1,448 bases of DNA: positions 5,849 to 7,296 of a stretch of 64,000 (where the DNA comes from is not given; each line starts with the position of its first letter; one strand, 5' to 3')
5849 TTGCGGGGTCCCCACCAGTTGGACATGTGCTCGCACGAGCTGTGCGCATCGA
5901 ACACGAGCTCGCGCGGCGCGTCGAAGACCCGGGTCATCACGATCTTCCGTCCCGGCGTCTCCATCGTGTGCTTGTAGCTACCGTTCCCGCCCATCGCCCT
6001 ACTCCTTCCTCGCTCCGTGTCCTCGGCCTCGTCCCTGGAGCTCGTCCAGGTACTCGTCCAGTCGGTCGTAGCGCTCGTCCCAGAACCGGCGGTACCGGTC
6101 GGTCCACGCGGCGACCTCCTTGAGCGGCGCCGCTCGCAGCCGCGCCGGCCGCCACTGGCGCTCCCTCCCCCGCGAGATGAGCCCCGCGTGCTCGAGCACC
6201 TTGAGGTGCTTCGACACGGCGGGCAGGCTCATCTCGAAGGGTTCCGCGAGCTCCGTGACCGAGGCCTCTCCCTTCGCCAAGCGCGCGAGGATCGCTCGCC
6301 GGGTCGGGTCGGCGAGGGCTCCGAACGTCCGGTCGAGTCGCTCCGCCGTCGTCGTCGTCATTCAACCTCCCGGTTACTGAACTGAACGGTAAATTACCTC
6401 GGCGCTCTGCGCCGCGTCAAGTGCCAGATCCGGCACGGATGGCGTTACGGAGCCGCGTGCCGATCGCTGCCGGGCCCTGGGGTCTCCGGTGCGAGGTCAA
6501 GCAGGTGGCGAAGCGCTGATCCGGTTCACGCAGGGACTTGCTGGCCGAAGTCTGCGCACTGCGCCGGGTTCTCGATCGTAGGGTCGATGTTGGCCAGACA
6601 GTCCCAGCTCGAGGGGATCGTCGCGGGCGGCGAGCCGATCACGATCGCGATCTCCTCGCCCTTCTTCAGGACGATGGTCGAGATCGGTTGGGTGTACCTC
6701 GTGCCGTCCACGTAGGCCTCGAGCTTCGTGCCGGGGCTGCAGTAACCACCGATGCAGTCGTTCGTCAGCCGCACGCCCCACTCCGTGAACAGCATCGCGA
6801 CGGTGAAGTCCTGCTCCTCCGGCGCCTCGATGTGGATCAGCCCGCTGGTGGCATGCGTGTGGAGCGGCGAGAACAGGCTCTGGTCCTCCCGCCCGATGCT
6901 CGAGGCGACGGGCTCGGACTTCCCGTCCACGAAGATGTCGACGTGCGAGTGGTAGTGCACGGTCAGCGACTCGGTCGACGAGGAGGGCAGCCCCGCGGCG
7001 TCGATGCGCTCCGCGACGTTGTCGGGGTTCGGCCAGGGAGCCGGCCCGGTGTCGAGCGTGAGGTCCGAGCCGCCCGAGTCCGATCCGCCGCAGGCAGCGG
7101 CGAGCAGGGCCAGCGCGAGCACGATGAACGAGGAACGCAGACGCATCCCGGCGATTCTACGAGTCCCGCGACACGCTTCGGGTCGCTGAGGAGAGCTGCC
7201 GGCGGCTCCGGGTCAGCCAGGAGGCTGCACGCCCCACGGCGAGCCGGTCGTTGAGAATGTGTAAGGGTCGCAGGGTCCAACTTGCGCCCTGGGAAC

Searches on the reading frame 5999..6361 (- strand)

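Call 7: search_protein_families(library=pfam, proteins=[window:5999-6361:-], max_evalue=1)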
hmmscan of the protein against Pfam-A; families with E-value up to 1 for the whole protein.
window:5999-6361:- (120 aa): 29 families (the best 25 are shown)
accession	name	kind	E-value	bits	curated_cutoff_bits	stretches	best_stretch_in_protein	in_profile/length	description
PF12840.13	HTH_20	-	4.5e-16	59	27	1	16-62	1-48/51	Helix-turn-helix domain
PF01022.26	HTH_5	-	4e-14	52.7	22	1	18-63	1-46/47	Bacterial regulatory protein, arsR family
PF12802.13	MarR_2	-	3.7e-06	27.4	27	1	23-67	9-55/61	MarR family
PF01047.28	MarR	-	4.5e-06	26.9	24.6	1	30-66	15-51/59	MarR family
PF13412.12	HTH_24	-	5e-06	26.4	21.9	1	18-62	2-47/48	Winged helix-turn-helix DNA-binding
PF25212.1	HVO_A0114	-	0.00012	22.2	27.6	1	18-68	21-72/84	HVO_A0114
PF09339.16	HTH_IclR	-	0.00019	21.6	22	1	24-64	8-50/52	IclR helix-turn-helix domain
PF24270.1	HTH_Cmi2_C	-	0.0003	21.5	27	1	6-70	61-125/125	Cmi2, C-terminal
PF13545.12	HTH_Crp_2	-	0.0008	19.8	27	1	33-67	23-59/70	Crp-like helix-turn-helix domain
PF01978.25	TrmB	-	0.00081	19.6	25.6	1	28-80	18-67/68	Sugar-specific transcriptional regulator TrmB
PF08279.18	HTH_11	-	0.0015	18.8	25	1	21-60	2-43/55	HTH domain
PF17782.7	DprA_WH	-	0.0017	18.8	22.9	1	17-64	10-57/61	DprA winged helix domain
PF14947.12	HTH_45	-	0.0019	18.6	25.5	1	23-65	10-52/77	Winged helix-turn-helix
PF25213.1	HVO_A0261_N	-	0.003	17.8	35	1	19-67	11-58/86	HVO_A0261 N-terminal domain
PF13518.12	HTH_28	-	0.0031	18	25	1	21-61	2-41/52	Helix-turn-helix domain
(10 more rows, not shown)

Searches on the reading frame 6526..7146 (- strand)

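Call 7: search_protein_families(library=pfam, proteins=[window:6526-7146:-], max_evalue=1)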
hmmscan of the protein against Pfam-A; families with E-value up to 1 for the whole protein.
window:6526-7146:- (206 aa): 0 families

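Call 50: search_protein_families(library=ncbifam, proteins=[window:6526-7146:-], max_evalue=1)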
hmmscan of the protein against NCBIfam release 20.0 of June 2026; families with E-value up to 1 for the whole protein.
window:6526-7146:- (206 aa): 1 family
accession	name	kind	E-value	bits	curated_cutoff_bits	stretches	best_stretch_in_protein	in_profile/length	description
NF058595.1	invert_tail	domain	0.14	12.5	37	1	6-27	59-80/113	lipo-invert putative C-terminal anchoring domain-containing protein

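Call 51: search_protein_families(library=phrogs, proteins=[window:6526-7146:-], max_evalue=0.1)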
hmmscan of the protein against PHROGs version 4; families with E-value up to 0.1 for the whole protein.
window:6526-7146:- (206 aa): 0 families

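Call 52: search_protein_families(library=padloc, proteins=[window:6526-7146:-], max_evalue=0.1)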
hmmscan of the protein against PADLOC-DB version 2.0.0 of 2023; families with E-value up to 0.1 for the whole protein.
window:6526-7146:- (206 aa): 0 families
